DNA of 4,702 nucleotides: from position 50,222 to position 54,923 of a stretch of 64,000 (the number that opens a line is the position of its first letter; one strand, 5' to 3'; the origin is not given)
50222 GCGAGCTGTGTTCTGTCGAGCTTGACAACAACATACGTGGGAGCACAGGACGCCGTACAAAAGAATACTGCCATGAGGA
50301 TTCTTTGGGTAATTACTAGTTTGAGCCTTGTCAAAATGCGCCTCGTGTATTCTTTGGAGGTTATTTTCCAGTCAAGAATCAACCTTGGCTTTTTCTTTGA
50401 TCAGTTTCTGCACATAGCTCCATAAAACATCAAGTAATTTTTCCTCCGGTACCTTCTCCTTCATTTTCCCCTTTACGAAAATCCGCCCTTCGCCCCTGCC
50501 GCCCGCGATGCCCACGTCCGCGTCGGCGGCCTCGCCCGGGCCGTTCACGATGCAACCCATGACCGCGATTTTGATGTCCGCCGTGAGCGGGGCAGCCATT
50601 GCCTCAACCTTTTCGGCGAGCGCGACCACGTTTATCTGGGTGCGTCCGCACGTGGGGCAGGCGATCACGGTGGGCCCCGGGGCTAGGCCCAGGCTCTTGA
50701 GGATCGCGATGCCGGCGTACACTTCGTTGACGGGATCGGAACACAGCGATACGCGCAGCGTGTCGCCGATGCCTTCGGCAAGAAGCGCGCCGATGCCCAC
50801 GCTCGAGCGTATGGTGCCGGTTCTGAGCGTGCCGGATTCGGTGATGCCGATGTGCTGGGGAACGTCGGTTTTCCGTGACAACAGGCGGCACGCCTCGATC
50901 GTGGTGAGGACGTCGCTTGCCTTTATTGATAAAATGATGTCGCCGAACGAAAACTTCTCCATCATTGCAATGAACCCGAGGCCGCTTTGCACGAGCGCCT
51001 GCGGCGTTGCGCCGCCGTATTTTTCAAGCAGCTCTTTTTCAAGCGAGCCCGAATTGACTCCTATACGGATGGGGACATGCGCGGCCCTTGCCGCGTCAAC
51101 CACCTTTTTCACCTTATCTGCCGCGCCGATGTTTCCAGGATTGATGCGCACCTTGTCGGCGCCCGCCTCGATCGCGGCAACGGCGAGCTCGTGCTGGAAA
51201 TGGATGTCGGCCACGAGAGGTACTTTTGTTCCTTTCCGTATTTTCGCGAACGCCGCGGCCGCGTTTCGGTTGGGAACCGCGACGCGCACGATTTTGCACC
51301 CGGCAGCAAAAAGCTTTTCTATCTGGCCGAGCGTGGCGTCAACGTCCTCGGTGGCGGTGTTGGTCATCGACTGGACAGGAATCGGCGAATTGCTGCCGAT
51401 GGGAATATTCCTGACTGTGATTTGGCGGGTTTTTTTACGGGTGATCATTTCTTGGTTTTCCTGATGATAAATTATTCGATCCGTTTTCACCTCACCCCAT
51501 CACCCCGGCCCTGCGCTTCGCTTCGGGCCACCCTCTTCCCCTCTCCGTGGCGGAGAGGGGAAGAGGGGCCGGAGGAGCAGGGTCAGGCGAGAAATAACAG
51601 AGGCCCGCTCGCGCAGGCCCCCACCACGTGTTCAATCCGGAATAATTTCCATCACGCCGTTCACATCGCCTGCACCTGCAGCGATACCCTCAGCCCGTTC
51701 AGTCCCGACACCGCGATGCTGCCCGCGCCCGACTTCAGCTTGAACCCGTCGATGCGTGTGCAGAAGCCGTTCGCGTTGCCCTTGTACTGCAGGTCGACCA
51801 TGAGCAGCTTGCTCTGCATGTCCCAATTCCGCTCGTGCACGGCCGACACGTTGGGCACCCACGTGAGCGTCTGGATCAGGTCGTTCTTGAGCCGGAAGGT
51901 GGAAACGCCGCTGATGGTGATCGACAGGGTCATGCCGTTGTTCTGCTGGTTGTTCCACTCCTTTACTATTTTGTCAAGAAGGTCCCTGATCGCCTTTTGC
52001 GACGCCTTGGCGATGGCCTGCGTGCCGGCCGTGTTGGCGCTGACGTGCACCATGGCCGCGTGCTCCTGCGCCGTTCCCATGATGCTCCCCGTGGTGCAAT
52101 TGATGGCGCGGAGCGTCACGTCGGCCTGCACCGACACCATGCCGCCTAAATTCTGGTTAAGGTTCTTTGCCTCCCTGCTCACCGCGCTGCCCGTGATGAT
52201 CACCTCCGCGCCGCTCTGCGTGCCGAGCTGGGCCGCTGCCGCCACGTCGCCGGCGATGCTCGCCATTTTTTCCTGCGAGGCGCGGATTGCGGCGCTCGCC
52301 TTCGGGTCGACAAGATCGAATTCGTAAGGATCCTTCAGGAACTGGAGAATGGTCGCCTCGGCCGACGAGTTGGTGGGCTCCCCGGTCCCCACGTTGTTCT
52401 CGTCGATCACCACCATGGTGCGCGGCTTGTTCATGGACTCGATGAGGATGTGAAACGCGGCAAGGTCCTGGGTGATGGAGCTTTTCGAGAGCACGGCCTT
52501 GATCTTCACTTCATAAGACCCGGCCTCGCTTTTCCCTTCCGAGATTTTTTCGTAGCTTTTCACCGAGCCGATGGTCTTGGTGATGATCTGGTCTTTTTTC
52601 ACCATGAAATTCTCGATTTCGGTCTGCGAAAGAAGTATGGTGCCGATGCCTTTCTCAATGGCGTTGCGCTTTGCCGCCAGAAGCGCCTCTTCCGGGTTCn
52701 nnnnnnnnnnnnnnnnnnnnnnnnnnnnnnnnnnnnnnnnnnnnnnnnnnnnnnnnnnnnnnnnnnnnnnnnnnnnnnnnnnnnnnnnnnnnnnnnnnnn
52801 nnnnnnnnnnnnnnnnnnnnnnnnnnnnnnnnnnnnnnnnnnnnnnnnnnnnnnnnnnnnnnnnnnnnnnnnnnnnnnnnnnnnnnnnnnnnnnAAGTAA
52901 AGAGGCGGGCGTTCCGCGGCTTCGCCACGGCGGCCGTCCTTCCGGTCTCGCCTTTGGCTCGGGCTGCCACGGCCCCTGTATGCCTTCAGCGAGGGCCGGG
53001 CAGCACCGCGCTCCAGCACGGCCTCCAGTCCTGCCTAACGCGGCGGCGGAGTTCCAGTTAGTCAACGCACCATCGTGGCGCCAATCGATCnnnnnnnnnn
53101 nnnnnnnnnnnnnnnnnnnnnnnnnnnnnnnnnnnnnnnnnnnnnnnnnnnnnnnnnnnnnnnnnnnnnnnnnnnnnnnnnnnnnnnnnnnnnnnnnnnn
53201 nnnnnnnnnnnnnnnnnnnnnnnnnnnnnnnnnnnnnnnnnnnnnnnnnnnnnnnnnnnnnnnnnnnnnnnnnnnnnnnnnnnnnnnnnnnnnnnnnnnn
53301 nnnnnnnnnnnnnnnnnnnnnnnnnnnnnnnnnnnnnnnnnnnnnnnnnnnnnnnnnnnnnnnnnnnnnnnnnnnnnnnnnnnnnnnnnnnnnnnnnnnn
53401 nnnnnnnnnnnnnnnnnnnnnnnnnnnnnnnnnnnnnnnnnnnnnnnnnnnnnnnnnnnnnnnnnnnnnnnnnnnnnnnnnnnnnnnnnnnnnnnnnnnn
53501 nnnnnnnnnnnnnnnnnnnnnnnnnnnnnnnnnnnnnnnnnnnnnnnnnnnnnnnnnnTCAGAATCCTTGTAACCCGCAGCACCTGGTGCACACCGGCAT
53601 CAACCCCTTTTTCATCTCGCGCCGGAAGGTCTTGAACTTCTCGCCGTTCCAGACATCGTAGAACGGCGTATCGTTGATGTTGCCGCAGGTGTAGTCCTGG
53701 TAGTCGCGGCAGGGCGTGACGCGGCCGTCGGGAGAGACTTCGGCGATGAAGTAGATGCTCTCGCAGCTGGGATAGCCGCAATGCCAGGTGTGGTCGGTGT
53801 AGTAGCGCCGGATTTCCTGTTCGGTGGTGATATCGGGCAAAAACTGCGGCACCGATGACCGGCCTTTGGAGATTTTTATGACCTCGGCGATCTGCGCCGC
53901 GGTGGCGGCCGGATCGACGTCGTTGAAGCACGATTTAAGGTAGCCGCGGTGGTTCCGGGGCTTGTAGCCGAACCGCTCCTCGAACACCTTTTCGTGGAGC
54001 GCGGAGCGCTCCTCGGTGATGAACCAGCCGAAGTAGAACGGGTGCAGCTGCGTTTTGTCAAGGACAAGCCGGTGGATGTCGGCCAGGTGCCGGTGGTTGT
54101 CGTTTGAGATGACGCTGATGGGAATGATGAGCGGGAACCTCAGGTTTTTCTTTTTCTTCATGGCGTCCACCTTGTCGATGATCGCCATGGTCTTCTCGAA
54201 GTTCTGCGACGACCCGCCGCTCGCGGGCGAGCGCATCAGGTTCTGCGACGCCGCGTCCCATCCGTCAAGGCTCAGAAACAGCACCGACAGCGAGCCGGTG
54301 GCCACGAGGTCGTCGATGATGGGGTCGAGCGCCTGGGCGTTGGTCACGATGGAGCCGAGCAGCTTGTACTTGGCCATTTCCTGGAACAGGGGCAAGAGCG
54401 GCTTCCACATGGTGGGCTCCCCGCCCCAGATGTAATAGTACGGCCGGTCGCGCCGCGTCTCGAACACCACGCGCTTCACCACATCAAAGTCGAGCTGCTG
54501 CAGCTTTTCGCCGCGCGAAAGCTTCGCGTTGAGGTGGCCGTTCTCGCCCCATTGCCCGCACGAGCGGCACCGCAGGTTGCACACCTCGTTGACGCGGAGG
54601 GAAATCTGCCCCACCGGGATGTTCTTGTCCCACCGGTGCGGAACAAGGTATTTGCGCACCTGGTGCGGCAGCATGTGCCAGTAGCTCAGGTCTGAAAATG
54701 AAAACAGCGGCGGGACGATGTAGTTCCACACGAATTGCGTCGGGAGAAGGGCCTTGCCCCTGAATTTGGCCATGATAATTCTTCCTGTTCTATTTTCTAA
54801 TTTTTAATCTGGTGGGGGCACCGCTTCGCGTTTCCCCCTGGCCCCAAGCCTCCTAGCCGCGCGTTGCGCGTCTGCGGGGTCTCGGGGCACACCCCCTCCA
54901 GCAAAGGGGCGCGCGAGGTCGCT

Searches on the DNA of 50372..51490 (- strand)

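Call 40: search_with_rna_model(model_id=R1, sources=[L216, L217], max_evalue=1, filters=off)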
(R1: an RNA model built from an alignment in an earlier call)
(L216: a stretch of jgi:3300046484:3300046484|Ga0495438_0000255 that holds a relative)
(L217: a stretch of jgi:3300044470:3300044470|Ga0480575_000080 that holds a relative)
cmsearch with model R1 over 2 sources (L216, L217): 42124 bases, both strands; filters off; matches with E-value up to 1: 13.
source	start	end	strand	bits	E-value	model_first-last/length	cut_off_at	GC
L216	421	558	-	138.9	1.5e-31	1-143/143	no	0.72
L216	4544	4707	+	115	7.2e-26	1-143/143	no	0.7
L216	8354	8496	+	114.7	8.5e-26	1-143/143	no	0.66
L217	7959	8104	-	110.4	8.8e-25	1-143/143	no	0.71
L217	11091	11232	-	95.7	2.7e-21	1-143/143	no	0.76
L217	5513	5669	-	64.6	6.3e-14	1-143/143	no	0.7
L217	19233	19392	+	15.4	0.03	1-143/143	no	0.64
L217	3780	3932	-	11.3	0.27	1-143/143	no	0.48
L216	9851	9889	-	9.9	0.6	40-81/143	no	0.72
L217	20065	20216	-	9.9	0.6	1-143/143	no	0.64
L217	7705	7742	+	9.8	0.65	1-143/143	no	0.74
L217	10653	10771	-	9.3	0.85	1-143/143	no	0.66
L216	9851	9889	+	9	0.98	40-81/143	no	0.72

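Call 44: search_with_rna_model(model_id=R1, sources=[L218, L219, L220], max_evalue=0.1, filters=off)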
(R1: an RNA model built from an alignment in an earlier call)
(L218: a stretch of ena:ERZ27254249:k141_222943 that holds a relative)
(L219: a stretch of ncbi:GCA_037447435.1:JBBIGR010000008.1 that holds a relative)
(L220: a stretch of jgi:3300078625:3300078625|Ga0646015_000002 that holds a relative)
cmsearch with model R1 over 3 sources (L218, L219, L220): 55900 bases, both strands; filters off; matches with E-value up to 0.1: 0.
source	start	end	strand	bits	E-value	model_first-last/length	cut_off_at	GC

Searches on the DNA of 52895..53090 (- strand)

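Call 76: search_dna_similar(query=window:52895-53090:-, collection=plasmids, mode=distant, max_rows=5)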
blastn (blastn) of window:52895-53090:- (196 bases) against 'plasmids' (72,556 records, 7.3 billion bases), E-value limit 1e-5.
No match.

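Call 77: search_dna_similar(query=window:52895-53090:-, collection=phages, mode=distant, max_rows=5)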
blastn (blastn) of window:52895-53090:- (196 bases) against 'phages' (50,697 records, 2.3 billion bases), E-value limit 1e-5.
No match.

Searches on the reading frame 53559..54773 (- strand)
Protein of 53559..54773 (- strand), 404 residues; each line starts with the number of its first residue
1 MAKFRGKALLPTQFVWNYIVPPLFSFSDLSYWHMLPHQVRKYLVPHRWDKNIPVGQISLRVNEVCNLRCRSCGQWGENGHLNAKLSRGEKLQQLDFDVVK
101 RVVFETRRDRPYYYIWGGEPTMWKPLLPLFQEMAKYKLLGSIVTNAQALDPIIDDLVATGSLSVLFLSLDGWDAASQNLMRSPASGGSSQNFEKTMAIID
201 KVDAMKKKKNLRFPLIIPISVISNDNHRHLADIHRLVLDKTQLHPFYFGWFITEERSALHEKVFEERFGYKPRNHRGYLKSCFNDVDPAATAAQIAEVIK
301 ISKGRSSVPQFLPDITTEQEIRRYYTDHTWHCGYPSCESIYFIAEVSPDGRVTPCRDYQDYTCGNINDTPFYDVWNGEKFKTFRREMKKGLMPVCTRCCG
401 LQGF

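Call 11: search_protein_families(library=pfam, proteins=[window:53559-54773:-])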
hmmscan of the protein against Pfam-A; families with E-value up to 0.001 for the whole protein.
window:53559-54773:- (404 aa): 2 families
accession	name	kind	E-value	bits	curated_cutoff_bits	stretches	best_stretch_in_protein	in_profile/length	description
PF13186.11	SPASM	-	1.1e-14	54.9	21.5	1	337-398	1-66/67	Iron-sulfur cluster-binding domain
PF04055.27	Radical_SAM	-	1.1e-08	35.9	29.5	1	63-208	5-142/166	Radical SAM superfamily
